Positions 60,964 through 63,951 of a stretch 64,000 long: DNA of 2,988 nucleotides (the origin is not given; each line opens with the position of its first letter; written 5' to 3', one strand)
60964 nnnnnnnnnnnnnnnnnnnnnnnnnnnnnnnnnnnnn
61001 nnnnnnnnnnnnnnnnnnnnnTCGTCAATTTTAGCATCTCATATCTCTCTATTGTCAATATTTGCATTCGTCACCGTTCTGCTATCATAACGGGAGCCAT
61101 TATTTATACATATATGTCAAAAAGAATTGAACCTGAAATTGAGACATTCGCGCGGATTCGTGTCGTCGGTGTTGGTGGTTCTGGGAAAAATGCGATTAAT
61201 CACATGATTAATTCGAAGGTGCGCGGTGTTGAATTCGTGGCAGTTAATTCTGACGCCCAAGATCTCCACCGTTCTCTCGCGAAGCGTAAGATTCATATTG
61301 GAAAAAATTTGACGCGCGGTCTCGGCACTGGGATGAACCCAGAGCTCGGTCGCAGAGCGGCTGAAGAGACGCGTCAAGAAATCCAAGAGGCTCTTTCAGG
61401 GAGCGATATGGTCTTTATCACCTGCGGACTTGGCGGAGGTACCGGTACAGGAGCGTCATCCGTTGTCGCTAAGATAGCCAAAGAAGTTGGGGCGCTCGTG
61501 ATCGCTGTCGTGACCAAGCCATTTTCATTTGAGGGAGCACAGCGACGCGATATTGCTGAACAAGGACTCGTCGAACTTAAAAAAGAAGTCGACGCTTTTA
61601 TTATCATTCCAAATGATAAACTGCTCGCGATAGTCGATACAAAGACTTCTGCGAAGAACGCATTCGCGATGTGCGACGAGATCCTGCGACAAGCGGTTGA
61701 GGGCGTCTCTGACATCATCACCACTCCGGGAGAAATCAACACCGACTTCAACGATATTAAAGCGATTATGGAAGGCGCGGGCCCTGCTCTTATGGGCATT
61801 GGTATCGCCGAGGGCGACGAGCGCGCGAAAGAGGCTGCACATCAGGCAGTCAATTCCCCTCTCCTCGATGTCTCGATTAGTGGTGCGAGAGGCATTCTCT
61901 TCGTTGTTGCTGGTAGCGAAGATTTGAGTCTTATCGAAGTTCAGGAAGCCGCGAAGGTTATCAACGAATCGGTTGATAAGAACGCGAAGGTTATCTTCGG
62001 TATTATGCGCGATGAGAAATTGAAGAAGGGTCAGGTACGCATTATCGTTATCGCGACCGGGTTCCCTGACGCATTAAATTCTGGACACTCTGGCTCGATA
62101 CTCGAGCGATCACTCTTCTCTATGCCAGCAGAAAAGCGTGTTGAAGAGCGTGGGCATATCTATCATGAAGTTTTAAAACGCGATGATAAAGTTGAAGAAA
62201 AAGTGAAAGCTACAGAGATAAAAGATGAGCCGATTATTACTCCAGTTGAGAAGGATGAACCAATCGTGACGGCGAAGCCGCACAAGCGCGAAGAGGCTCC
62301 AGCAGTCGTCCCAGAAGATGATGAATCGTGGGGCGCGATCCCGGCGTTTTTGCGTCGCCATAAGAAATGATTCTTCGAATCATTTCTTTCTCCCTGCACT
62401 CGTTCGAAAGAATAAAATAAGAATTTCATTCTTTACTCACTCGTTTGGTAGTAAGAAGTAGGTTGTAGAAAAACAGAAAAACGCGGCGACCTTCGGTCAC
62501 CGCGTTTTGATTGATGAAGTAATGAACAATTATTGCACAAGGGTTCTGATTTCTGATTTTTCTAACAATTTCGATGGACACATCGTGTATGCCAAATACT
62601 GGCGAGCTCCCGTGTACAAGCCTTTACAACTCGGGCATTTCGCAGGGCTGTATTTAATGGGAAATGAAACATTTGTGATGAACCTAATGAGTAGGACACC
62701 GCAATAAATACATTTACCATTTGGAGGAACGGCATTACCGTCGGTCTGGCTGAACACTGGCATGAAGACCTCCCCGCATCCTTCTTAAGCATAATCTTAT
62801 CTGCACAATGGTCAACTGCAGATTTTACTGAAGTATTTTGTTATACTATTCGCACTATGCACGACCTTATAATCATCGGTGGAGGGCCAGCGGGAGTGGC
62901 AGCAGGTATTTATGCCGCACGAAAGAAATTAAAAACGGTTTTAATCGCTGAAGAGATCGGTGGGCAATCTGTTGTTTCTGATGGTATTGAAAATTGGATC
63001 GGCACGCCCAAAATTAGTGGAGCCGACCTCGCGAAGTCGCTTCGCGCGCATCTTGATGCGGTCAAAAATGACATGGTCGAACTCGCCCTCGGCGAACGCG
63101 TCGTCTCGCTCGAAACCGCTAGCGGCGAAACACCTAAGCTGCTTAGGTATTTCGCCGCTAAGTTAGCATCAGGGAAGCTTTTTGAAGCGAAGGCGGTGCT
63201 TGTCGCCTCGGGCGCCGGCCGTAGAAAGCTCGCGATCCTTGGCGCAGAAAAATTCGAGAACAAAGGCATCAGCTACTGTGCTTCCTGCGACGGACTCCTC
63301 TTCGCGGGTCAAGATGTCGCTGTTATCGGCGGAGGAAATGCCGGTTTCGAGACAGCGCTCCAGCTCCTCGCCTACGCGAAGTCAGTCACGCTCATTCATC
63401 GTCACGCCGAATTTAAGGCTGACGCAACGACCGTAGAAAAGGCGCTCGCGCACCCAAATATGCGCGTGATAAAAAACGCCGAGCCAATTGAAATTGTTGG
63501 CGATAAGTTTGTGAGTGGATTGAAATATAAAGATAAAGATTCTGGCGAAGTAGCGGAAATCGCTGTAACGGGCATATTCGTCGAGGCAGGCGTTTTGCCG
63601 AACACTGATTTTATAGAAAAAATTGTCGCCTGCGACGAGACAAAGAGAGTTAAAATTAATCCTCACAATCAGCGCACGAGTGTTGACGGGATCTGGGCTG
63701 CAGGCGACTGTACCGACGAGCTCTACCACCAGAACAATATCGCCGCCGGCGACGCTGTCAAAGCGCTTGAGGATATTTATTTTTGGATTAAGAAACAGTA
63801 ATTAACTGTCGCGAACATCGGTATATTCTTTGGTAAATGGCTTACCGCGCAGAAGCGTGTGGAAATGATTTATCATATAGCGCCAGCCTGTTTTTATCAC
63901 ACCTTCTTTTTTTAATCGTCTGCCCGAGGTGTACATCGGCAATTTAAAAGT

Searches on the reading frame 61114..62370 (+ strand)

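Call 44: search_protein_families(library=pfam, proteins=[window:61114-62370:+], max_evalue=0.001)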
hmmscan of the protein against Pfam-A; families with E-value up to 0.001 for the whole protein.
window:61114-62370:+ (418 aa): 2 families
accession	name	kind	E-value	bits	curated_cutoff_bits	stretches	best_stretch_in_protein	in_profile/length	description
PF00091.31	Tubulin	-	7.3e-48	163.8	33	1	15-174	2-189/190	Tubulin/FtsZ family, GTPase domain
PF12327.13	FtsZ_C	-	5e-30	104.1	27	1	223-317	1-94/95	FtsZ family, C-terminal domain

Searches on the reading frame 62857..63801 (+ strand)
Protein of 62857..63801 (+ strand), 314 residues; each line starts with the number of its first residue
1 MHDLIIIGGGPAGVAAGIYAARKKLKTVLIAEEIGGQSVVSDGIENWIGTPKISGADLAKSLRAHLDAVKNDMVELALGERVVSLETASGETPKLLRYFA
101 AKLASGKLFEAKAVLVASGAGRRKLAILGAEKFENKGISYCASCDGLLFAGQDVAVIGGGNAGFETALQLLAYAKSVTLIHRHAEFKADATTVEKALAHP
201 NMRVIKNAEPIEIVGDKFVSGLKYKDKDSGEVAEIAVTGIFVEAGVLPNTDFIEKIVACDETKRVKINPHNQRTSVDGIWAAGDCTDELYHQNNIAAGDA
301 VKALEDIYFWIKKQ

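Call 44: search_protein_families(library=pfam, proteins=[window:62857-63801:+], max_evalue=0.001)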
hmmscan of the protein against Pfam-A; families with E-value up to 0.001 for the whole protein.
window:62857-63801:+ (314 aa): 12 families
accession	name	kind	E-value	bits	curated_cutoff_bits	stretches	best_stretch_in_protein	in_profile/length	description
PF07992.20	Pyr_redox_2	-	4e-43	148.4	26.1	1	3-293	2-284/291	Pyridine nucleotide-disulphide oxidoreductase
PF13738.12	Pyr_redox_3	-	6.6e-23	81.8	30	2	107-283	121-305/305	Pyridine nucleotide-disulphide oxidoreductase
PF00070.33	Pyr_redox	-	4.3e-12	46.8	22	1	154-225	2-80/82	Pyridine nucleotide-disulphide oxidoreductase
PF01266.30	DAO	-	2.4e-11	44.2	27.9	1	153-207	1-56/353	FAD dependent oxidoreductase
PF00890.30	FAD_binding_2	-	4.7e-11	43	20.4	1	3-56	1-54/414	FAD binding domain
PF01134.28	GIDA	-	5.2e-10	39.4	22.1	1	3-35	1-33/391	Glucose inhibited division protein A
PF12831.13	FAD_oxidored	-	6.8e-10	39.2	27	1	3-39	1-39/416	FAD dependent oxidoreductase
PF03486.20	HI0933_like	-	8.4e-08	32.4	50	0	3-31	2-30/244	HI0933-like protein Rossmann domain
PF01494.25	FAD_binding_3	-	2.1e-05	24.4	22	0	153-187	3-37/349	FAD binding domain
PF01946.23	Thi4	-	3.1e-05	23.8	26.2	0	2-34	18-51/235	Thi4 family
PF05834.18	Lycopene_cycl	-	7.7e-05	22.4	23.4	0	3-30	1-30/380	Lycopene cyclase protein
PF13450.12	NAD_binding_8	-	0.00016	22.4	21.9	0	6-37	1-34/68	NAD(P)-binding Rossmann-like domain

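Call 112: find_encoding_contigs(protein=window:62857-63801:+, flank=10000, max_places=1)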
Protein window:62857-63801:+ (314 aa): 2 contigs read that carry it; 1 place shown.
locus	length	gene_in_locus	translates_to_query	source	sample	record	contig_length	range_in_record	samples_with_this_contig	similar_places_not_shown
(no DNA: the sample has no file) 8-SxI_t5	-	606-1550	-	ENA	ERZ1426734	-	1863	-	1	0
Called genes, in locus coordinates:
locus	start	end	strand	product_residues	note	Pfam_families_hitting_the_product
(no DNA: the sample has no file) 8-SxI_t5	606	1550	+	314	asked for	PF00890:FAD_binding_2 (weak), PF01134:GIDA (faint), PF01494:FAD_binding_3 (faint), PF07992:Pyr_redox_2, PF12831:FAD_oxidored (weak), PF13738:Pyr_redox_3, PF00070:Pyr_redox, PF01266:DAO (weak), +1 more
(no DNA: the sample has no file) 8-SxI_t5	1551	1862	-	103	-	?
